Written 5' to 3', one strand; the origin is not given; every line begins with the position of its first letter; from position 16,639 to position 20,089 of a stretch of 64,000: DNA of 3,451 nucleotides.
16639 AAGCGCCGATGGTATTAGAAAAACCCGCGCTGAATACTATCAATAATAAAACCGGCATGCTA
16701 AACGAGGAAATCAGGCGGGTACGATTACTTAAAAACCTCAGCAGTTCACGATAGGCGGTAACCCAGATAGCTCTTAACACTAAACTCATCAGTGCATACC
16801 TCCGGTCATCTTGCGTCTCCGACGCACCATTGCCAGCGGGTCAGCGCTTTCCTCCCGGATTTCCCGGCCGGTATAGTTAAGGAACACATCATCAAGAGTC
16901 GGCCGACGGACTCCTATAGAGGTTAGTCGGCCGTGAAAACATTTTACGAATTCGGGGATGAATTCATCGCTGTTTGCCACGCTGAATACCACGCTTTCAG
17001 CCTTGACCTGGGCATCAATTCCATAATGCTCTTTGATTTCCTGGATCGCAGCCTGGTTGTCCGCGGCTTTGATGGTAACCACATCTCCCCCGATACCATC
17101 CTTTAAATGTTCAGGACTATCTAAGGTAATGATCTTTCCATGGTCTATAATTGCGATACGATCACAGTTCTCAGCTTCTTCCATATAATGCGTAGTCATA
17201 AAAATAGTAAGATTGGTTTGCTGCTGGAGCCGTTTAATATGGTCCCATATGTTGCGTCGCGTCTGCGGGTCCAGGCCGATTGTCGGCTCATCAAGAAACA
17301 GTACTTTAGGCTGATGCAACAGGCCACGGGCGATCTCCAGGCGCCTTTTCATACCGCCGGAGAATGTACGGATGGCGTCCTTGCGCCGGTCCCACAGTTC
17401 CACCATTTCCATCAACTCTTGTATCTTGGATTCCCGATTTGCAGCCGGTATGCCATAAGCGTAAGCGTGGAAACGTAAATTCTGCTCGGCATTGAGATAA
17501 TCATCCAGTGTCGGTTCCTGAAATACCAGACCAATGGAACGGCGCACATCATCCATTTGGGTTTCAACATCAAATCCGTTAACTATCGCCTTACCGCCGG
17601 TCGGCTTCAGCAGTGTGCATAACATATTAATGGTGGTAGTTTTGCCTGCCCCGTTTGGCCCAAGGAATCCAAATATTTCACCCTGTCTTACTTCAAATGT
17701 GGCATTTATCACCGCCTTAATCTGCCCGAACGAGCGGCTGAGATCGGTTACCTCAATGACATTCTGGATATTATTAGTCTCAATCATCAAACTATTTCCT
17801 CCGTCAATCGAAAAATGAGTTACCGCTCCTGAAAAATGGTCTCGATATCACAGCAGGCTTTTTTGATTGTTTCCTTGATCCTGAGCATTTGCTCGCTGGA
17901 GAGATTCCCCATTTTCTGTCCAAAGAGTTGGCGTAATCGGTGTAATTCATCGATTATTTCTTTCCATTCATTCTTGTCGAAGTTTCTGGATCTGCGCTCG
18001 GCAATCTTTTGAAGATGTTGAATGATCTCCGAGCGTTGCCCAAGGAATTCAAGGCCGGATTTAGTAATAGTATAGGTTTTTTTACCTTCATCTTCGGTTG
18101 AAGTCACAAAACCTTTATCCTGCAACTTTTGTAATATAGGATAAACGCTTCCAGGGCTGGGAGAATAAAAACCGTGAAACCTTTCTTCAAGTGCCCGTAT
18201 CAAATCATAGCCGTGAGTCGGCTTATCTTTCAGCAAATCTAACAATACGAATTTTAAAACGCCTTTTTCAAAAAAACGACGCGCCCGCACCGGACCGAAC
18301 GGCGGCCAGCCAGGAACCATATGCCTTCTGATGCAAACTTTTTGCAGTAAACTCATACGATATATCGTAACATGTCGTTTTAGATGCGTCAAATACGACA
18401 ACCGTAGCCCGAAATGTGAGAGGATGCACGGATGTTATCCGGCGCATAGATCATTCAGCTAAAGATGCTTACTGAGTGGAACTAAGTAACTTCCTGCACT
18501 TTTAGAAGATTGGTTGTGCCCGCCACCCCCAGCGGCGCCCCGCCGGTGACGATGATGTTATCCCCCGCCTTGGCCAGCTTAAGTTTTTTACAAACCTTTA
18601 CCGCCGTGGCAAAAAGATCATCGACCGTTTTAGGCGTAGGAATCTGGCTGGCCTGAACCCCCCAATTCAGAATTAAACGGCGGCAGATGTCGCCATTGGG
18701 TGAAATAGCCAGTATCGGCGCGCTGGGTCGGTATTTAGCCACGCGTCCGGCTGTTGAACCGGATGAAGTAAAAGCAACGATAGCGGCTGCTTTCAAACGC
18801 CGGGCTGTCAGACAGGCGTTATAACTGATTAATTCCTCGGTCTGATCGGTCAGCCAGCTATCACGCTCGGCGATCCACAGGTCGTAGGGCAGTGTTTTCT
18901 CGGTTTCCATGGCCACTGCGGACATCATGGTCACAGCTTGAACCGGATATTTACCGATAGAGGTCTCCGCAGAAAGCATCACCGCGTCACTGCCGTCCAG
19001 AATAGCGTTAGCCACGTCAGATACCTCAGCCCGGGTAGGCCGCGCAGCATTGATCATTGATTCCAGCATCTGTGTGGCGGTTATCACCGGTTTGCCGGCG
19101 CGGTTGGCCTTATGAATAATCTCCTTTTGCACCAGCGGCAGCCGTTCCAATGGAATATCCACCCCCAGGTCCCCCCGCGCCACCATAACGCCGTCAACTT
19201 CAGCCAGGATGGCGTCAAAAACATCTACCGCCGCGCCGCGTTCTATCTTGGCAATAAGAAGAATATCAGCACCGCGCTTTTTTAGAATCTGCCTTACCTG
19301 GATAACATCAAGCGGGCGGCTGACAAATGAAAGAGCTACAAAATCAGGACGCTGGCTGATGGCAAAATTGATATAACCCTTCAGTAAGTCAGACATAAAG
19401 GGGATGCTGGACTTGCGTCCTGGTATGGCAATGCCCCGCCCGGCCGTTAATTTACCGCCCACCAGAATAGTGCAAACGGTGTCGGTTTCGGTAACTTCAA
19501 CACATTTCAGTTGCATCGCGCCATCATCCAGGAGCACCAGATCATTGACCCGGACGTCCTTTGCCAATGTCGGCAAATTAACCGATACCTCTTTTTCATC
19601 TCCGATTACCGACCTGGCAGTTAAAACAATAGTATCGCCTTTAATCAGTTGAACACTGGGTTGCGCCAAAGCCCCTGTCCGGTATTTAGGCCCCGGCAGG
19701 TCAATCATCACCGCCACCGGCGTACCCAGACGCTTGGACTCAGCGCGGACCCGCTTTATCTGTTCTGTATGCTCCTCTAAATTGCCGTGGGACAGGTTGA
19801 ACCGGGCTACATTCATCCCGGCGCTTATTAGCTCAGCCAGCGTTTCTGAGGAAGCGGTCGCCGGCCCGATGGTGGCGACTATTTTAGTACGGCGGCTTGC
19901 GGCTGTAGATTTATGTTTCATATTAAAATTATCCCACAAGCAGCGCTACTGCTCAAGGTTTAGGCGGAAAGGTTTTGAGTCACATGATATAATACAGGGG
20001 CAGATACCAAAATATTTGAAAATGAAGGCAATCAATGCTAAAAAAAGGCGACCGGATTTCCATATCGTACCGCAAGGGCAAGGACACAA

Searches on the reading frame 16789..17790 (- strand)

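Call 7: search_protein_families(library=pfam, proteins=[window:16789-17790:-], max_evalue=0.01)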
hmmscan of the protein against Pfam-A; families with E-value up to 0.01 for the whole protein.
window:16789-17790:- (333 aa): 9 families
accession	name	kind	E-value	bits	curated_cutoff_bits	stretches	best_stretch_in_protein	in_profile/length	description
PF00005.33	ABC_tran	-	4.6e-34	118.4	25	1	29-170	3-136/137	ABC transporter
PF13304.12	AAA_21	-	7.5e-11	43.1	27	1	126-201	221-298/304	AAA domain, putative AbiEii toxin, Type IV TA system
PF13732.12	DrrA1-3_C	-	2.7e-05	25.2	27.4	1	226-306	3-80/81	ATP-binding protein DrrA1-3-like, C-terminal domain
PF13175.12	AAA_15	-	8.1e-05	22.8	32.1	0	161-201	329-369/374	AAA ATPase domain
PF13476.12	AAA_23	-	0.0011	20.1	27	1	28-61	11-43/201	AAA domain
PF02223.23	Thymidylate_kin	-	0.003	17.7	27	0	44-216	3-173/185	Thymidylate kinase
PF02463.25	SMC_N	-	0.0039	17.1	40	0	161-213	158-212/220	RecF/RecN/SMC N terminal domain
PF00448.28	SRP54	-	0.0053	16.9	22.7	0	42-74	6-38/196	SRP54-type protein, GTPase domain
PF13555.12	AAA_29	-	0.0079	16.4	27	0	31-69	16-53/61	P-loop containing region of AAA domain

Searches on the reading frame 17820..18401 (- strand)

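Call 7: search_protein_families(library=pfam, proteins=[window:17820-18401:-], max_evalue=0.01)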
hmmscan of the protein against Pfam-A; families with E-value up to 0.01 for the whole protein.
window:17820-18401:- (193 aa): 7 families
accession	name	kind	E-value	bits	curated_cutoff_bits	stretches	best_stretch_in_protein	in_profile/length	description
PF03551.20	PadR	-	2.7e-20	72.6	27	1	53-120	1-73/75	Transcriptional regulator PadR-like family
PF22194.2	F-93_WHD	-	0.0011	19.5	28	1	51-116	1-62/62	F-93, winged-helix domain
PF14947.12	HTH_45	-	0.0012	19.2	25.5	1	90-127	40-73/77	Winged helix-turn-helix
PF14277.12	DUF4364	-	0.0012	19.1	26.9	1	89-127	39-77/162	Domain of unknown function (DUF4364)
PF02334.22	RTP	-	0.0017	19.3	26.7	1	46-104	7-66/113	Replication terminator protein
PF03965.22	Penicillinase_R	-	0.0048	17.7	22.6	1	70-135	22-85/115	Penicillinase repressor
PF01978.25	TrmB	-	0.0049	17.1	25.6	0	85-111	38-63/68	Sugar-specific transcriptional regulator TrmB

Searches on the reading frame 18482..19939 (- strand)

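Call 7: search_protein_families(library=pfam, proteins=[window:18482-19939:-], max_evalue=0.01)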
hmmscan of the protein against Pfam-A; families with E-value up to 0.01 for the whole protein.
window:18482-19939:- (485 aa): 2 families
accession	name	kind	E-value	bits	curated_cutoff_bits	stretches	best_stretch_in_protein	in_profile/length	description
PF00224.27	PK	-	2.4e-107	359.3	30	1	16-336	2-328/328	Pyruvate kinase, barrel domain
PF02887.21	PK_C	-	1.1e-35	122.6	28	1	370-481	2-113/114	Pyruvate kinase, alpha/beta domain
